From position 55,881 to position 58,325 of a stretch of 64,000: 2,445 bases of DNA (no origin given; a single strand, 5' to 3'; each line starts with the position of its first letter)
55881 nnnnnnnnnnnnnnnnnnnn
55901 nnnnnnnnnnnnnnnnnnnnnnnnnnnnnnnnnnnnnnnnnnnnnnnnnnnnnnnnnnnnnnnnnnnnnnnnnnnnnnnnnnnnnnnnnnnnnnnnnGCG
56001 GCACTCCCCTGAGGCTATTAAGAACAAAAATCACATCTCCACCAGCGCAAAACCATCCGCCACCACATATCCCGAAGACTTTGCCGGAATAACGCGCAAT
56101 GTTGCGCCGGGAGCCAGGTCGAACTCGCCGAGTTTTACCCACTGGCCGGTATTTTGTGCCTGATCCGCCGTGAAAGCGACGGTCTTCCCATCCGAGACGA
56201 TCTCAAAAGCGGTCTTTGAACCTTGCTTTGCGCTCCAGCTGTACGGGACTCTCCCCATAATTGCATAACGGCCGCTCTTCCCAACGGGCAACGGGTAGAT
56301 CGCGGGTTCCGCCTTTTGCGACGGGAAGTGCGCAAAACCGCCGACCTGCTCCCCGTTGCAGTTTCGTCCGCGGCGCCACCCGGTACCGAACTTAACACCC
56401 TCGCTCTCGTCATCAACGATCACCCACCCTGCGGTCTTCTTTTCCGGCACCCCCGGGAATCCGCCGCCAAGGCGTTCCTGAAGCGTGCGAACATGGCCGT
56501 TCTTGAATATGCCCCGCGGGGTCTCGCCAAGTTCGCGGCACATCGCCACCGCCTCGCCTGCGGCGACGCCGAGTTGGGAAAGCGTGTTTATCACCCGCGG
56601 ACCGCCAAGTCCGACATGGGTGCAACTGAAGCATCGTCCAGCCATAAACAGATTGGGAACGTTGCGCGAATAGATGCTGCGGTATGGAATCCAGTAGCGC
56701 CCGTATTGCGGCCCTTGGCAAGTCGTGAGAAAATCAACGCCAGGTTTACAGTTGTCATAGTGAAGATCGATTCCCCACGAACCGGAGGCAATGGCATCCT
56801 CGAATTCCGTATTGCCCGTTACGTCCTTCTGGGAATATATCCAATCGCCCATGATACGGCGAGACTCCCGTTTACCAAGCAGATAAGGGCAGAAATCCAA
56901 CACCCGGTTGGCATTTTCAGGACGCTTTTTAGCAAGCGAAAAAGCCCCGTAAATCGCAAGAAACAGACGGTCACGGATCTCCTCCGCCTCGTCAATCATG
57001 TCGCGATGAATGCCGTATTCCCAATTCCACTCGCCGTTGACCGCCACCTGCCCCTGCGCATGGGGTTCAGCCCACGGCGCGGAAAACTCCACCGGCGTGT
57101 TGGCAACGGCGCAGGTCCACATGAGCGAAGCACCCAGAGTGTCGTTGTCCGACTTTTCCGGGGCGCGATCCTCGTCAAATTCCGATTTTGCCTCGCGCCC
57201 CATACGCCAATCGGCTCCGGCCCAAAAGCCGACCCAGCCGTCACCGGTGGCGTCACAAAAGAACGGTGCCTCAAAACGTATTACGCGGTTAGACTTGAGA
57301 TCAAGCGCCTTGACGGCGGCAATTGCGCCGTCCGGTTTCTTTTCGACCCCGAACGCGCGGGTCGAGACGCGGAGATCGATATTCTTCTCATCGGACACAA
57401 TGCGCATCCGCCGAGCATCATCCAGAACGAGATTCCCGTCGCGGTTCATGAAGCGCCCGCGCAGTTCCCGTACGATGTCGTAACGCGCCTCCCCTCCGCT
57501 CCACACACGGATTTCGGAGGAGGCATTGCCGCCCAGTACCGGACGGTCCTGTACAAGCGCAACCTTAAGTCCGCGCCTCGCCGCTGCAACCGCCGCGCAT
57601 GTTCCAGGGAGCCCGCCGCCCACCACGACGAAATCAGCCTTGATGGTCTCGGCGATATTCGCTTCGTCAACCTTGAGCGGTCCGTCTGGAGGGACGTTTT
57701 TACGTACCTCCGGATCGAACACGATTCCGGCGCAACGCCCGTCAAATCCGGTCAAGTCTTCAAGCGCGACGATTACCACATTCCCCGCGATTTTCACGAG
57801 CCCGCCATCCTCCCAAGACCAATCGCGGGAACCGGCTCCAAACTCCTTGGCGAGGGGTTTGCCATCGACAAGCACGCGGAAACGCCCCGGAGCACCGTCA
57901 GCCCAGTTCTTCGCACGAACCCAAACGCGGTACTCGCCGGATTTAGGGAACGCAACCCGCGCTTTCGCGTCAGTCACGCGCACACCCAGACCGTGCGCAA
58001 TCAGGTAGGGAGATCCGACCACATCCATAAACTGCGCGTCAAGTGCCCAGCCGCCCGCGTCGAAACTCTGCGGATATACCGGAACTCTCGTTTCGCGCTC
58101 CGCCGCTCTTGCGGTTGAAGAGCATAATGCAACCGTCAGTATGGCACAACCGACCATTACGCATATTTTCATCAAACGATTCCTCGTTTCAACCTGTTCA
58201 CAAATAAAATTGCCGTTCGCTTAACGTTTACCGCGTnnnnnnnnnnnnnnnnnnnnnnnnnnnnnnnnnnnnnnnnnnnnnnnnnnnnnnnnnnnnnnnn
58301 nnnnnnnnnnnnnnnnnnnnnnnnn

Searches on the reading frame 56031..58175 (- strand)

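Call 77: search_protein_families(library=pfam, proteins=[window:56031-58175:-], max_evalue=0.01)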
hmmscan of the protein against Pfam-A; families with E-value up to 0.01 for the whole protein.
window:56031-58175:- (714 aa): 8 families
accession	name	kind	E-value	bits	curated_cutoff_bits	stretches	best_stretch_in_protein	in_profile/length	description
PF12831.13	FAD_oxidored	-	3.5e-63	214.8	27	1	181-569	1-416/416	FAD dependent oxidoreductase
PF25275.1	Golvesin_C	-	5.2e-16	59.3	31.6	1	585-711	1-130/132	Golvesin C-terminal domain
PF13450.12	NAD_binding_8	-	2.4e-07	31.4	21.9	1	184-223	1-40/68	NAD(P)-binding Rossmann-like domain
PF00890.30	FAD_binding_2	-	3.1e-06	27.1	20.4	1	181-218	1-38/414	FAD binding domain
PF01266.30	DAO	-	4.3e-06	26.9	27.9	1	181-228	1-49/353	FAD dependent oxidoreductase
PF01134.28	GIDA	-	2.5e-05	24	22.1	1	181-238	1-56/391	Glucose inhibited division protein A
PF01946.23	Thi4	-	0.00046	19.9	26.2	1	174-266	12-99/235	Thi4 family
PF07992.20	Pyr_redox_2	-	0.00072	19.5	26.1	1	181-236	2-57/291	Pyridine nucleotide-disulphide oxidoreductase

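Call 104: search_protein_families(library=ncbifam, proteins=[window:56031-58175:-], max_evalue=0.1)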
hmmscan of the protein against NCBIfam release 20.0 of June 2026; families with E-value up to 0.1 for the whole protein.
window:56031-58175:- (714 aa): 79 families (the best 25 are shown)
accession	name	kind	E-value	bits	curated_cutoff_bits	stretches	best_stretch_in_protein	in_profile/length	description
TIGR03467.1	HpnE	equivalog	7.1e-06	25.6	283.05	1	183-220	2-39/430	hydroxysqualene dehydroxylase HpnE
TIGR03140.1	AhpF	equivalog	7.3e-06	24.8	502.9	1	171-217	204-248/515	alkyl hydroperoxide reductase subunit F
TIGR01372.1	soxA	subfamily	1e-05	23.5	1164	1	178-230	167-219/996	sarcosine oxidase subunit alpha family protein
NF004789.0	PRK06134.1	subfamily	1.2e-05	24.1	747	1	175-221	8-55/581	FAD-dependent oxidoreductase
NF006130.0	PRK08274.1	equivalog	1.4e-05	24.1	369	1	179-219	5-47/467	FAD-dependent tricarballylate dehydrogenase TcuA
NF009476.0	PRK12839.1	equivalog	1.6e-05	23.2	940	1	176-228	5-52/572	FAD-dependent oxidoreductase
NF005511.0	PRK07121.1-4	equivalog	1.7e-05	23.5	466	1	170-230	10-71/553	FAD-binding protein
NF003725.0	PRK05329.2-4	equivalog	2.8e-05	23.2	345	1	176-210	5-39/429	glycerol-3-phosphate dehydrogenase subunit GlpB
NF003585.0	PRK05249.1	equivalog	5.6e-05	21.9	465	1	177-219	4-46/464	Si-specific NAD(P)(+) transhydrogenase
TIGR00292.1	TIGR00292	equivalog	6.5e-05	22.3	148.3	1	174-274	16-110/254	sulfide-dependent adenosine diphosphate thiazole synthase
NF006448.0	PRK08773.1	equivalog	7.5e-05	21.5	614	1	177-277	4-103/393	UbiH/UbiF family hydroxylase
NF009478.0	PRK12844.1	equivalog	8.2e-05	21.1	789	1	179-219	8-48/559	3-ketosteroid-delta-1-dehydrogenase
NF003723.0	PRK05329.2-1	equivalog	0.00012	20.9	680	1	174-215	3-44/436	glycerol-3-phosphate dehydrogenase subunit GlpB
TIGR03997.1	mycofact_OYE_2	equivalog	0.00013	20.5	793.15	1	180-243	380-442/645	mycofactocin system FadH/OYE family oxidoreductase 2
TIGR02485.1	CobZ_N-term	equivalog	0.0002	20.3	372.55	1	181-226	3-52/437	FAD-dependent tricarballylate dehydrogenase TcuA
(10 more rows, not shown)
